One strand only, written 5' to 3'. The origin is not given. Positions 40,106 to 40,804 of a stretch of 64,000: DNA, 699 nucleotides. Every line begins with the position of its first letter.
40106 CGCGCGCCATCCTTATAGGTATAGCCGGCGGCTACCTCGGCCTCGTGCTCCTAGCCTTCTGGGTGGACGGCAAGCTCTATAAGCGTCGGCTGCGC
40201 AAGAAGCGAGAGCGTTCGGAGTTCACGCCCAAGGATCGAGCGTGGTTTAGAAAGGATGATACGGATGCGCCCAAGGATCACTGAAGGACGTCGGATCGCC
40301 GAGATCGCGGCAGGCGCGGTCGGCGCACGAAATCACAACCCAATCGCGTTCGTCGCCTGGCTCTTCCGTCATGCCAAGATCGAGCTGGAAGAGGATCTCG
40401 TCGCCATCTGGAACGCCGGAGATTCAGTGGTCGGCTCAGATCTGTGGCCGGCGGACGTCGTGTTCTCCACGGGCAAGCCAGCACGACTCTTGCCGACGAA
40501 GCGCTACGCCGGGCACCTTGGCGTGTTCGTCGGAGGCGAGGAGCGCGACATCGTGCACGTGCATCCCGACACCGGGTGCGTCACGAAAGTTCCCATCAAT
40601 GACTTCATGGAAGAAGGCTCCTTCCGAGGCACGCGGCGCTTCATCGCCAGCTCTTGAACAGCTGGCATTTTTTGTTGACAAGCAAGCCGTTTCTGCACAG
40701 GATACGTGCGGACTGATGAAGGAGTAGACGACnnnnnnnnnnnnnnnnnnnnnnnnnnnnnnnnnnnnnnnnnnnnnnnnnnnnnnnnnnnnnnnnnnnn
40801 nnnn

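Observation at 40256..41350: NlpC/P60 endopeptidase preceded by a paralog that has lost the catalytic cysteine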

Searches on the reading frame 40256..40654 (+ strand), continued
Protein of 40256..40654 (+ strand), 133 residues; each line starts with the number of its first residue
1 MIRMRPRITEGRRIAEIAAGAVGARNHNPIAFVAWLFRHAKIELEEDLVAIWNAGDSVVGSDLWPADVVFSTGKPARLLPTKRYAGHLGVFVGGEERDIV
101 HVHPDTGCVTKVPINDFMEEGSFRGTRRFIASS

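Call 58: fold_search(model_id=the predicted structure, library=pdb)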
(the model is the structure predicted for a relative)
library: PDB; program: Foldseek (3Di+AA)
matches with E <= 10: 464; with E <= 0.001: 32
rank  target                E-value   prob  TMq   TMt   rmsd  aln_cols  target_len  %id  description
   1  7v6u_A                3.0e-06  1.00  0.74  0.75   3.3       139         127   23  Crystal structure of bacterial peptidase (released 2022-08-24)
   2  7v6t_A                4.1e-06  1.00  0.70  0.70   3.2       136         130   20  Crystal structure of bacterial peptidase (released 2022-08-24)
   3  7v6u_B                4.6e-06  1.00  0.69  0.71   3.1       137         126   23  Crystal structure of bacterial peptidase (released 2022-08-24)
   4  7v6s_A                4.9e-06  1.00  0.68  0.71   3.1       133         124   24  Crystal structure of bacterial peptidase (released 2022-08-24)
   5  8xup_J                5.2e-06  1.00  0.71  0.65   3.1       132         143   22  Crystal structure of lipoprotein NlpI in complex with MepS (released 2024-06-05)
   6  8xup_G                5.9e-06  1.00  0.73  0.66   3.0       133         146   23  Crystal structure of lipoprotein NlpI in complex with MepS (released 2024-06-05)
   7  8xup_E                6.7e-06  1.00  0.73  0.70   2.4       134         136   19  Crystal structure of lipoprotein NlpI in complex with MepS (released 2024-06-05)
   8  8xup_F                1.6e-05  1.00  0.72  0.69   3.0       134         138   21  Crystal structure of lipoprotein NlpI in complex with MepS (released 2024-06-05)
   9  7v6t_B                1.7e-05  1.00  0.71  0.77   3.2       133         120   21  Crystal structure of bacterial peptidase (released 2022-08-24)
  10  8xud_J                2.4e-05  1.00  0.71  0.63   3.1       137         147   23  Crystal structure of adaptor NlpI in complex with endopeptidase MepS and PDZ-protease Prc (released 2024-06-05)
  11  8xud_I                2.9e-05  1.00  0.72  0.66   3.5       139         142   21  Crystal structure of adaptor NlpI in complex with endopeptidase MepS and PDZ-protease Prc (released 2024-06-05)
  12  7cfl_A                3.4e-05  1.00  0.72  0.74   3.3       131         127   18  X-ray structure of autolysin Acd24020 catalytic domain from Clostridium difficile (released 2020-11-25)
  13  3h41                  5.3e-05  1.00  0.72  0.32   2.8       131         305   15  CRYSTAL STRUCTURE OF A NLPC/P60 FAMILY PROTEIN (BCE_2878) FROM BACILLUS CEREUS ATCC 10987 AT 1.79 A RESOLUTION (released 2009-05-05)
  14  6bim                  7.6e-05  1.00  0.75  0.37   3.0       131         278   14  Structure of NlpC1 from Trichomonas vaginalis (released 2018-11-07)
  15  8xud_K                8.1e-05  1.00  0.71  0.66   3.0       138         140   21  Crystal structure of adaptor NlpI in complex with endopeptidase MepS and PDZ-protease Prc (released 2024-06-05)
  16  4xcm_B                9.1e-05  1.00  0.68  0.42   3.7       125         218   18  Crystal structure of the putative NlpC/P60 D,L endopeptidase from T. thermophilus (released 2015-01-14)
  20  4xcm_A                1.3e-04  1.00  0.65  0.49   4.0       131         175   18  Crystal structure of the putative NlpC/P60 D,L endopeptidase from T. thermophilus (released 2015-01-14)
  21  8er5_B                1.4e-04  1.00  0.72  0.75   2.3       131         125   20  Crystal Structure of NlpC/P60 domain from Clostridium innocuum NlpC/P60 domain-containing protein CI_01448. (released 2023-10-18)
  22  8er5_A                1.6e-04  1.00  0.71  0.73   2.4       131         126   20  Crystal Structure of NlpC/P60 domain from Clostridium innocuum NlpC/P60 domain-containing protein CI_01448. (released 2023-10-18)
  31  3i86_A                6.0e-04  1.00  0.70  0.67   2.8       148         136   14  Crystal structure of the P60 Domain from M. avium subspecies paratuberculosis antigen MAP1204 (released 2010-07-21)
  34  4fdy_A                1.6e-03  1.00  0.71  0.34   3.8       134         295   14  Crystal structure of a similar to lipoprotein, NLP/P60 family (SAV0400) from Staphylococcus aureus subsp. aureus Mu50  (released 2012-07-25)
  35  3i86_B                2.3e-03  1.00  0.74  0.70   3.0       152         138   12  Crystal structure of the P60 Domain from M. avium subspecies paratuberculosis antigen MAP1204 (released 2010-07-21)
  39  4jxb_B                1.6e-02  1.00  0.63  0.63   3.1       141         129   11  RipD (Rv1566c) from Mycobacterium tuberculosis: a non-catalytic NlpC/p60 domain protein, adaptation to peptidoglycan-b (released 2013-10-30)
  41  4jxb_A                2.0e-02  1.00  0.63  0.63   3.1       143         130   10  RipD (Rv1566c) from Mycobacterium tuberculosis: a non-catalytic NlpC/p60 domain protein, adaptation to peptidoglycan-b (released 2013-10-30)
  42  3gt2                  3.7e-02  0.99  0.57  0.56   4.2       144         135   11  Crystal Structure of the P60 Domain from M. avium paratuberculosis Antigen MAP1272c (released 2010-04-07)
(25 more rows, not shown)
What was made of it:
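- On NlpC/P60 (Pfam PF00877): ORF1: Foldseek TM 0.74 to MepS with probability 1.00 (call 58).
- Closest known: RipD. Same: The ORF1 model superposes on 4jxb with TM 0.63 (call 58).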

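Call 66: find_related_loci(query=A6, collection=metagenome_contigs, flank=3500)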
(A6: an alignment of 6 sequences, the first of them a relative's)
Query A6 (130 aa) in metagenome_contigs; peptide patterns used: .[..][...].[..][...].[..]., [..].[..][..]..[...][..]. (x = any residue, [..] = any of these).
197 stretches matched a pattern, but none encodes a relative of the query by tblastn (E <= 1e-3).

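Call 68: find_homologous_proteins(query=A5, max_evalue=0.000001)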
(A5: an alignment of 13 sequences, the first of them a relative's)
Query A5 (13 sequences) (130 aa, profile of the alignment): 29 proteins with E <= 0.000001 among 2481 candidates.
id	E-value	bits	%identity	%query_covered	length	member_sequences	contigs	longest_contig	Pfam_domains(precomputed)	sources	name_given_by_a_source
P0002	4.4e-51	190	77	100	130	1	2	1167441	-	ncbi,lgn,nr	ncbi:MAG: hypothetical protein QY323_04850 [Patescibacteria group bacterium]|nr:MAG: hypothetical pr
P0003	6.0e-51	189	78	95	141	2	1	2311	-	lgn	-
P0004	2.3e-50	188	78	95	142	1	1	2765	-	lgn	-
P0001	1.4e-49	185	100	100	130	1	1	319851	-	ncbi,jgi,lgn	ncbi:MAG: hypothetical protein WC866_04415 [Patescibacteria group bacterium]|jgi:hypothetical protei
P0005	3.6e-49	184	73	100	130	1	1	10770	-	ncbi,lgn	-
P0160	2.1e-44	168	42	82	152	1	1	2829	PF00877.26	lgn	-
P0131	8.5e-44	166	32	82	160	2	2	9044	-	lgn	-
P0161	5.5e-43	164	38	78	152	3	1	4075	PF00877.26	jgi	-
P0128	1.2e-42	163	41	82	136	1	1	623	PF00877.26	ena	-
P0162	8.9e-42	160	38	79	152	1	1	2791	PF00877.26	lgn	-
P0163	4.4e-41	158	41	82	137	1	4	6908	PF00877.26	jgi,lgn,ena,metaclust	metaclust:\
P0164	1.4e-40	156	40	82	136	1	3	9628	PF00877.26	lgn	-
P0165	2.2e-40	155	35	95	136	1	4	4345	PF00877.26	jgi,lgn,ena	-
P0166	3.0e-40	155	39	95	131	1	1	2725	PF00877.26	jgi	-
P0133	4.9e-40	154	36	82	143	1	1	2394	-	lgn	-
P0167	1.8e-39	152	40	82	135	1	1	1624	PF00877.26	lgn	-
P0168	2.8e-39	152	40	78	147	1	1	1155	PF00877.26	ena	-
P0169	1.3e-38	150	45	63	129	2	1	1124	PF00877.26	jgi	jgi:cell wall-associated NlpC family hydrolase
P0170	1.5e-38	149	36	82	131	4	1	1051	PF00877.26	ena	-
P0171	2.3e-38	149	35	78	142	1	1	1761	PF00877.26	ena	-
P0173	4.4e-38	148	34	98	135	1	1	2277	PF00877.26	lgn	-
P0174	1.1e-36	143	34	93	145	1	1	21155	PF00877.26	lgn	-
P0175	1.2e-36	143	40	76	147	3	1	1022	PF00877.26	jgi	jgi:hypothetical protein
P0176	1.5e-36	143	34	80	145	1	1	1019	PF00877.26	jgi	jgi:cell wall-associated NlpC family hydrolase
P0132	5.6e-33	131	35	69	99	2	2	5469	-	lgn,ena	-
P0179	1.1e-13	69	27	79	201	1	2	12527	PF00877.26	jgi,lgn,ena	-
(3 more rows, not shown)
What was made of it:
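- On NlpC/P60 (Pfam PF00877): ORF1: Several other members of the small family do carry a precomputed PF00877 hit (call 68).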

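Call 70: find_encoding_contigs(protein=P0174, flank=5000, max_places=1)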
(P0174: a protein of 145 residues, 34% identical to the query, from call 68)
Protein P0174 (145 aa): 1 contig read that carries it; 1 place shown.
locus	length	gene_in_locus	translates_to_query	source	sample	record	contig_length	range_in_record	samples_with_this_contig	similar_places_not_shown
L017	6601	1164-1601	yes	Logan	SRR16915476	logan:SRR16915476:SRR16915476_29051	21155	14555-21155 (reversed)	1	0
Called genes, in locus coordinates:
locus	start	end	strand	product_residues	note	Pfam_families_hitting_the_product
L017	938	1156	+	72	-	-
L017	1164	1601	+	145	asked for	PF00877:NLPC_P60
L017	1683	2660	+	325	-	-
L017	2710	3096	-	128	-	-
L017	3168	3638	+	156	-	PF02590:SPOUT_MTase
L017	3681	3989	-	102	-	-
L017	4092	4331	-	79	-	-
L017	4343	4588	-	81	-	-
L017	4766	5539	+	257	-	PF01978:TrmB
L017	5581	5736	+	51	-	-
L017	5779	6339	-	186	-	PF00156:Pribosyltran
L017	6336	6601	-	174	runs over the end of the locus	PF01931:NTPase_I-T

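Call 71: find_encoding_contigs(protein=P0164, flank=5000, max_places=2)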
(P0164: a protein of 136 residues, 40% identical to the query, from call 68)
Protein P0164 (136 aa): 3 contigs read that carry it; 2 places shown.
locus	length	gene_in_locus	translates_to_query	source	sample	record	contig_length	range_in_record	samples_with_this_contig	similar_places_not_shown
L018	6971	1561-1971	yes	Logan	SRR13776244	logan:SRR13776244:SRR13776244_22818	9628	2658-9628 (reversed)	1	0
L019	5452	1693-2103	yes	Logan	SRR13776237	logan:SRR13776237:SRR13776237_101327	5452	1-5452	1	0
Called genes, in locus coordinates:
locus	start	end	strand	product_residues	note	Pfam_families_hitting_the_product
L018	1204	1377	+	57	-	-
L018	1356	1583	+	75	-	-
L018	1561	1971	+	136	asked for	PF00877:NLPC_P60 (weak)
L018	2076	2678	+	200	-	-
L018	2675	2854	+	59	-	-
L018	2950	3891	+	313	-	-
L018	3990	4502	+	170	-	-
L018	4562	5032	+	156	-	PF02590:SPOUT_MTase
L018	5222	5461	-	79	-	-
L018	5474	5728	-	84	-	-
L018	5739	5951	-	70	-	-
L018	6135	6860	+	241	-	PF01978:TrmB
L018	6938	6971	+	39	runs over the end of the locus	-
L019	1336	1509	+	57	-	-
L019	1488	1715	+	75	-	-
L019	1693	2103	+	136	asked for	PF00877:NLPC_P60 (weak)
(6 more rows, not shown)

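Call 72: find_encoding_contigs(protein=P0161, flank=4000, max_places=1)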
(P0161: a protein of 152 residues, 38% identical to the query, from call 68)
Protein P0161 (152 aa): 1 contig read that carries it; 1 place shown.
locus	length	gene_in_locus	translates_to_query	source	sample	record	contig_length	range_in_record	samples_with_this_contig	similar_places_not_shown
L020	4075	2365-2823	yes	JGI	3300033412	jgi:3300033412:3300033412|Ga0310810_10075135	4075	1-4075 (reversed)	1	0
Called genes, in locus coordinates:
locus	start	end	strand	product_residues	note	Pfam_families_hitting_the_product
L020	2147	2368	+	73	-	-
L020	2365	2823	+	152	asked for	PF00877:NLPC_P60 (weak)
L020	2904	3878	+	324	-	-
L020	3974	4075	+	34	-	?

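Call 75: search_protein_families(library=phrogs, proteins=[P0001, L017:1683-2660:+, L018:2950-3891:+, L018:3990-4502:+], max_evalue=0.1)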
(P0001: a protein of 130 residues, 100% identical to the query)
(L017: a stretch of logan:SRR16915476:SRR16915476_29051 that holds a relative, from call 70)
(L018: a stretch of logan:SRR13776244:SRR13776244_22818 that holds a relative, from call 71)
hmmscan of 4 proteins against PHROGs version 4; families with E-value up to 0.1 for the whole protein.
P0001 (130 aa): 1 family
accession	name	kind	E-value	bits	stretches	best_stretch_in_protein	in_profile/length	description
phrog_329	-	tail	6.7e-05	22.3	1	27-125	564-655/949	minor tail protein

L017:1683-2660:+ (325 aa): 1 family
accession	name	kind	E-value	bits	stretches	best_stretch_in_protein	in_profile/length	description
phrog_9166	-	unknown function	0.0056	17.5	1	23-61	116-154/172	-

L018:2950-3891:+ (313 aa): 0 families

L018:3990-4502:+ (170 aa): 0 families

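Call 76: search_protein_families(library=padloc, proteins=[P0001, L017:1683-2660:+, L018:2950-3891:+, L018:3990-4502:+], max_evalue=0.1)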
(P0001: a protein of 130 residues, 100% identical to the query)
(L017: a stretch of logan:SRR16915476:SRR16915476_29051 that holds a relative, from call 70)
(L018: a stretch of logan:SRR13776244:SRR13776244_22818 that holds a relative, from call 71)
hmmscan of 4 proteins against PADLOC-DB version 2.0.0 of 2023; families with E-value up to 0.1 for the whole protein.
P0001 (130 aa): 0 families

L017:1683-2660:+ (325 aa): 0 families

L018:2950-3891:+ (313 aa): 0 families

L018:3990-4502:+ (170 aa): 0 families

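Call 93: find_related_loci(query=A6, collection=viral_contigs, flank=3000)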
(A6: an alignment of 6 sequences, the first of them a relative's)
Query A6 (130 aa) in viral_contigs; peptide patterns used: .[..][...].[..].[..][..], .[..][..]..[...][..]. (x = any residue, [..] = any of these).
156 stretches matched a pattern, but none encodes a relative of the query by tblastn (E <= 1e-3).

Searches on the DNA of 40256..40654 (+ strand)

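Call 55: search_rna_families(sources=[L001, L004, L013, L014, L015, L009, L011], threshold=gathering)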
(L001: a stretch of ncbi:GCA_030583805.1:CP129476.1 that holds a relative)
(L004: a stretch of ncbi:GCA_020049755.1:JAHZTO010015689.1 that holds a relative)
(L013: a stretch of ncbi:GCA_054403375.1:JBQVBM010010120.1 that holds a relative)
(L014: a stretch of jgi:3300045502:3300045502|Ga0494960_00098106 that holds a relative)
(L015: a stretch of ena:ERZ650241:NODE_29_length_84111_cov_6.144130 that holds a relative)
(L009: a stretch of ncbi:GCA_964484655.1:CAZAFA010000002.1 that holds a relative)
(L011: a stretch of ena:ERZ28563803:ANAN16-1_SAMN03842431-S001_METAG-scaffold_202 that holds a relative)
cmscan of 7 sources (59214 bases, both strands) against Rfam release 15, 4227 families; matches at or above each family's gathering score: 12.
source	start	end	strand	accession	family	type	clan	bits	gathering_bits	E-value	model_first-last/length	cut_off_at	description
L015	1336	4437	-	RF02541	LSU_rRNA_bacteria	Gene; rRNA;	CL00112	2434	50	0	1-2925/2925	no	Bacterial large subunit ribosomal RNA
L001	2032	5151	-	RF02541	LSU_rRNA_bacteria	Gene; rRNA;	CL00112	2409.7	50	0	1-2925/2925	no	Bacterial large subunit ribosomal RNA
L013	1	2959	-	RF02541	LSU_rRNA_bacteria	Gene; rRNA;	CL00112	2271.1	50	0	1-2772/2925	3'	Bacterial large subunit ribosomal RNA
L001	1739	1857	-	RF00001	5S_rRNA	Gene; rRNA;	CL00113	87.9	38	1.7e-17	1-120/120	no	5S ribosomal RNA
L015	1062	1180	-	RF00001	5S_rRNA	Gene; rRNA;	CL00113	81.8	38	7.3e-16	1-120/120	no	5S ribosomal RNA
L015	10335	10407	-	RF00005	tRNA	Gene; tRNA;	CL00001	72.9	29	4.6e-14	1-71/71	no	tRNA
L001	12216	12288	-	RF00005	tRNA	Gene; tRNA;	CL00001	72.7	29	5.3e-14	1-71/71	no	tRNA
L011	4736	4808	+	RF00005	tRNA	Gene; tRNA;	CL00001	67.5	29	1.4e-12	1-71/71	no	tRNA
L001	9168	9251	-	RF00005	tRNA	Gene; tRNA;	CL00001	58.7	29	3.8e-10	1-71/71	no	tRNA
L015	6374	6456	+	RF00005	tRNA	Gene; tRNA;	CL00001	56.1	29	1.9e-09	1-71/71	no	tRNA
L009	5087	5171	-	RF00005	tRNA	Gene; tRNA;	CL00001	55.2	29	3.5e-09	1-71/71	no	tRNA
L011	3432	3515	+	RF00005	tRNA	Gene; tRNA;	CL00001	49.4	29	1.3e-07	1-71/71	no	tRNA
